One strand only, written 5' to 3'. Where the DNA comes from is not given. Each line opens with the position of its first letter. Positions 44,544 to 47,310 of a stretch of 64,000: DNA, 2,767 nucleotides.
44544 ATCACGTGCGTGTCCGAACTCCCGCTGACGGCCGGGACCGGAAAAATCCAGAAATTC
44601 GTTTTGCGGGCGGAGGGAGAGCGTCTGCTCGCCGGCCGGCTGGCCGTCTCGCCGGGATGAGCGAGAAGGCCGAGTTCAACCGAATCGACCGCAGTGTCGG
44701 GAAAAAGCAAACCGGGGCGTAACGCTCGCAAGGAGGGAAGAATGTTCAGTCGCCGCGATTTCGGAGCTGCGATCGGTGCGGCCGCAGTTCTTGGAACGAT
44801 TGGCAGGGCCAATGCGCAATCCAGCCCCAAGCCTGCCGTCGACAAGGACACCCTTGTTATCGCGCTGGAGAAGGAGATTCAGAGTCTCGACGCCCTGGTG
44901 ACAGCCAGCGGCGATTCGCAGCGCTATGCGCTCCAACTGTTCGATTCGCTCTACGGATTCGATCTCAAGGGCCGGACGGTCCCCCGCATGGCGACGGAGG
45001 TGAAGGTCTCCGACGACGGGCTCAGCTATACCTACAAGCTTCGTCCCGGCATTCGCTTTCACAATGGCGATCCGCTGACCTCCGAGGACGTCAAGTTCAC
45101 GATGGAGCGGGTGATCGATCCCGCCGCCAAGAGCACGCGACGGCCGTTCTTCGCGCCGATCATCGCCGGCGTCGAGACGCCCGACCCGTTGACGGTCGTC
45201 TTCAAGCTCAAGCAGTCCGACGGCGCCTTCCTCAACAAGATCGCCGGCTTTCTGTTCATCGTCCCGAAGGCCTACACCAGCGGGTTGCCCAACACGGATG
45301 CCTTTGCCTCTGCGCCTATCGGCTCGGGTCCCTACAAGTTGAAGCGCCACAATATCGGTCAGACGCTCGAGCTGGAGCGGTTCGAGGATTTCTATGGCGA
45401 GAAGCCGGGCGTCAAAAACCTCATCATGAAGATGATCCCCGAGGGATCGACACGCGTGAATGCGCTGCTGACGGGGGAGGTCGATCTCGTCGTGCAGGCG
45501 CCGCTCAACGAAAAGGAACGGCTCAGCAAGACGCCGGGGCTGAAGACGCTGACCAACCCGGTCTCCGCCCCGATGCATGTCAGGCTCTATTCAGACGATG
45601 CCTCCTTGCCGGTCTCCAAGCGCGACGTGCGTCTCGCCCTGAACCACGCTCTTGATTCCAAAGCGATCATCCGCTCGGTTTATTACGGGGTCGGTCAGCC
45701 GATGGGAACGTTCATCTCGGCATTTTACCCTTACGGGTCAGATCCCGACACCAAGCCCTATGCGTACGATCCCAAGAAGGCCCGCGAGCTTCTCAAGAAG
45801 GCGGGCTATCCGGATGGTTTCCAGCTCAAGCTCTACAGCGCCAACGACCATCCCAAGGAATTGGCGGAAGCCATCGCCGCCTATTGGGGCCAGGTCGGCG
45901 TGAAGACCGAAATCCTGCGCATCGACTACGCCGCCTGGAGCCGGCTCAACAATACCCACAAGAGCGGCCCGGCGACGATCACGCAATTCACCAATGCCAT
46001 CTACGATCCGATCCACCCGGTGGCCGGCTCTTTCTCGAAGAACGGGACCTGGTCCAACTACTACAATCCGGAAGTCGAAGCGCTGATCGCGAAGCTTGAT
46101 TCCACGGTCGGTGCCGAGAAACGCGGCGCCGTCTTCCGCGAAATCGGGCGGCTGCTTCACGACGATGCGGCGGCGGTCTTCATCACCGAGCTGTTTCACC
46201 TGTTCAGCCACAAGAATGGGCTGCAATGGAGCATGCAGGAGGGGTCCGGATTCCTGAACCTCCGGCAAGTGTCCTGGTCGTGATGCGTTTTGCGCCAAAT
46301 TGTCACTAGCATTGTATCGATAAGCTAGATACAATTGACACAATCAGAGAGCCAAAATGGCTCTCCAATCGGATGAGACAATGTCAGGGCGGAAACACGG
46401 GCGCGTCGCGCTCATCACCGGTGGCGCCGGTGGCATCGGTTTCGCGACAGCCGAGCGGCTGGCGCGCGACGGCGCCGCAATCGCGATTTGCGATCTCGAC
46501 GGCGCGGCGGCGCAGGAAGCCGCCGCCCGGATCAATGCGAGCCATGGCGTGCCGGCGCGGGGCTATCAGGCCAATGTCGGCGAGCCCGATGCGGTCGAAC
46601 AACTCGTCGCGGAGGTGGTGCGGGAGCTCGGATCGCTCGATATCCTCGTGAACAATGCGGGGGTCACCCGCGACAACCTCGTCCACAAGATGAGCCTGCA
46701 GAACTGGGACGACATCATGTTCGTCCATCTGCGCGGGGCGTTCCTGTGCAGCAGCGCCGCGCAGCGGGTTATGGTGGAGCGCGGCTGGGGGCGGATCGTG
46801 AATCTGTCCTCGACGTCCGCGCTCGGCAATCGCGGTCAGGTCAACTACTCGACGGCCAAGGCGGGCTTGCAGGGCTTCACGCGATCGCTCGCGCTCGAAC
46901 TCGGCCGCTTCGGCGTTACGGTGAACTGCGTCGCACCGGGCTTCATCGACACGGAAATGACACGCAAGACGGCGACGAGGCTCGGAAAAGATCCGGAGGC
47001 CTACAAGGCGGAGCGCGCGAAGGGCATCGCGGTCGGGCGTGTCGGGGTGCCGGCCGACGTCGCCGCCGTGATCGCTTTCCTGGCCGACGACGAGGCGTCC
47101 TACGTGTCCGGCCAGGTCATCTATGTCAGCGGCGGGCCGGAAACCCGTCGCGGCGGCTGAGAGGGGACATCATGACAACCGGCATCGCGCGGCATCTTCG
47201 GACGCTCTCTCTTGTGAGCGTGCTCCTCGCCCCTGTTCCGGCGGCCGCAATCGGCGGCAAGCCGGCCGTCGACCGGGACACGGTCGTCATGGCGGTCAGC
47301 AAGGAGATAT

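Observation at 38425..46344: Shared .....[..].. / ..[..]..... operator in three promoter regions defines a probable MocR regulon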

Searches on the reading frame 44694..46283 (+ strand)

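Call 13: search_protein_families(library=pfam, proteins=[window:44694-46283:+])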
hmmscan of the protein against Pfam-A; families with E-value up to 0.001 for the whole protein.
window:44694-46283:+ (529 aa): 1 family
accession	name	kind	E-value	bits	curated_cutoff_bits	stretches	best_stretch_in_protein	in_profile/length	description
PF00496.27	SBP_bac_5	-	4.6e-86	289.7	32.4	1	96-450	3-364/368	Bacterial extracellular solute-binding proteins, family 5 Middle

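Call 54: search_protein_families(library=ncbifam, proteins=[window:44694-46283:+], max_evalue=1e-10)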
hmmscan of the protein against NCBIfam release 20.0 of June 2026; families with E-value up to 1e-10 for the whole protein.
window:44694-46283:+ (529 aa): 10 families
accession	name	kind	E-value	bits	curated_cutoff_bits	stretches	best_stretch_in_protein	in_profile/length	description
NF011942.0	PRK15413.1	equivalog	1.7e-46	159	594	1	45-411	21-384/512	glutathione ABC transporter substrate-binding protein GsiB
TIGR02294.1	nickel_nikA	equivalog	2.1e-46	158.5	393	1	52-497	6-470/501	nickel ABC transporter substrate-binding protein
NF045467.1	Opp4A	equivalog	4.1e-43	147.5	650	1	43-511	26-539/556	oligopeptide ABC transporter substrate-binding protein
NF043070.1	DppA_dipep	equivalog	3.9e-37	128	1005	1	49-498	26-504/535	dipeptide ABC transporter periplasmic-binding protein DppA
NF011689.0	PRK15109.1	equivalog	1e-35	123.4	560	1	30-472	12-482/547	ABC transporter substrate-binding protein SapA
NF045468.1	Opp5A_nikA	equivalog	2.1e-33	115.6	600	1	94-498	56-457/488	nickel ABC transporter substrate-binding protein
NF047575.1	opine_bind_CntA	exception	1.5e-32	112.9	800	1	30-493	16-498/535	staphylopine-dependent metal ABC transporter substrate-binding lipoprotein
TIGR04028.1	SBP_KPN_01854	hypoth_equivalog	5.5e-23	81.3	468.5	1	97-508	46-488/509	TIGR04028 family ABC transporter substrate-binding protein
NF011684.0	PRK15104.1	equivalog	8.4e-18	64.4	947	0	25-148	12-134/543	oligopeptide ABC transporter substrate-binding protein OppA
NF010149.0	PRK13626.1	equivalog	2.6e-14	52.8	476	1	110-258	178-314/552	HTH-type transcriptional regulator SgrR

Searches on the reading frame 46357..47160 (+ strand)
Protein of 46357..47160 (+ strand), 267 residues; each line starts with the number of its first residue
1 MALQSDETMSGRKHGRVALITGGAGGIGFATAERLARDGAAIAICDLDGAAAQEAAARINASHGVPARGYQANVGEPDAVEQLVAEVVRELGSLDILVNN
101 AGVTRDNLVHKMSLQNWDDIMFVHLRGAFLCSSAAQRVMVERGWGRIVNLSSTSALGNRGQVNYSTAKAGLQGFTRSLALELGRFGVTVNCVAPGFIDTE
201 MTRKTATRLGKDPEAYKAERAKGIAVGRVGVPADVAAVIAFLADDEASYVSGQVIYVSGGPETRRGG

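Call 13: search_protein_families(library=pfam, proteins=[window:46357-47160:+])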
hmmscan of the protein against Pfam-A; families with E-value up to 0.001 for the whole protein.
window:46357-47160:+ (267 aa): 6 families
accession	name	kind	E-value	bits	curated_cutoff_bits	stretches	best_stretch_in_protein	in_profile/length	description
PF13561.12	adh_short_C2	-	5.1e-62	210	27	1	24-260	3-234/236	Enoyl-(Acyl carrier protein) reductase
PF00106.31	adh_short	-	3.9e-57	193.3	26.6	1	16-206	1-191/195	short chain dehydrogenase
PF08659.16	KR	-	8.6e-19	68.6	22.6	1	18-178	3-163/180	KR domain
PF23441.1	SDR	-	3.5e-09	36.9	27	1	18-260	10-254/258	SDR-like rossmann domain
PF01370.27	Epimerase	-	0.00025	21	20.9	1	18-161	1-124/240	NAD dependent epimerase/dehydratase family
PF03435.24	Sacchrp_dh_NADP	-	0.00043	21.1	25.1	0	23-111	5-86/129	Saccharopine dehydrogenase NADP binding domain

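Call 54: search_protein_families(library=ncbifam, proteins=[window:46357-47160:+], max_evalue=1e-10)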
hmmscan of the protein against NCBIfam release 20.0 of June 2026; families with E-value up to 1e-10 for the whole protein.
window:46357-47160:+ (267 aa): 208 families (the best 25 are shown)
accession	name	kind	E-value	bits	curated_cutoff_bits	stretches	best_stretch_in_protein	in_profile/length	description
NF004198.0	PRK05653.1-3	equivalog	8.5e-76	254.7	296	1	13-260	5-245/248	3-oxoacyl-ACP reductase FabG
TIGR01830.1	3oxo_ACP_reduc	equivalog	6.4e-75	251.9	297.75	1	18-260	1-237/239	3-oxoacyl-[acyl-carrier-protein] reductase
NF009466.0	PRK12826.1-2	subfamily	6.5e-73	245.2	222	1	16-262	4-245/248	3-oxoacyl-ACP reductase FabG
NF004197.0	PRK05653.1-1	equivalog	3.9e-72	242.9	332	1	12-260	4-245/249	3-oxoacyl-ACP reductase FabG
TIGR01829.1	AcAcCoA_reduct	subfamily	1e-63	215.2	302.1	1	16-260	1-239/242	acetoacetyl-CoA reductase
NF005559.1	PRK07231.1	subfamily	9.5e-62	208.7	215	1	14-260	3-246/249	glucose 1-dehydrogenase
NF004791.0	PRK06138.1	equivalog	1.7e-61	207.7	312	1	14-260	4-248/252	SDR family oxidoreductase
NF009464.0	PRK12824.1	subfamily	2.1e-61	207.7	269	1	16-260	3-241/245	3-oxoacyl-ACP reductase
NF004200.0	PRK05653.1-5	equivalog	1e-59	202.1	273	1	17-260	4-240/242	3-oxoacyl-ACP reductase FabG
NF009384.0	PRK12743.1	equivalog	5.7e-57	192.9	264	1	14-260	5-246/258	SDR family oxidoreductase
NF052558.1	MBtsdlDhBudC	equivalog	6.8e-57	192.9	270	1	15-264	3-244/250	meso-2,3-butanediol dehydrogenase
NF006072.0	PRK08217.1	subfamily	6.9e-57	193.1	298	1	15-260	5-250/253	3-ketoacyl-(acyl-carrier-protein) reductase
NF005853.0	PRK07774.1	equivalog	9.7e-57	192.2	303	1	14-263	5-248/250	SDR family oxidoreductase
NF004199.0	PRK05653.1-4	equivalog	3.2e-55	187.4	301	1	15-260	5-244/247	3-oxoacyl-ACP reductase FabG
NF009093.0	PRK12429.1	subfamily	5e-55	186.6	258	1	14-260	4-255/259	3-hydroxybutyrate dehydrogenase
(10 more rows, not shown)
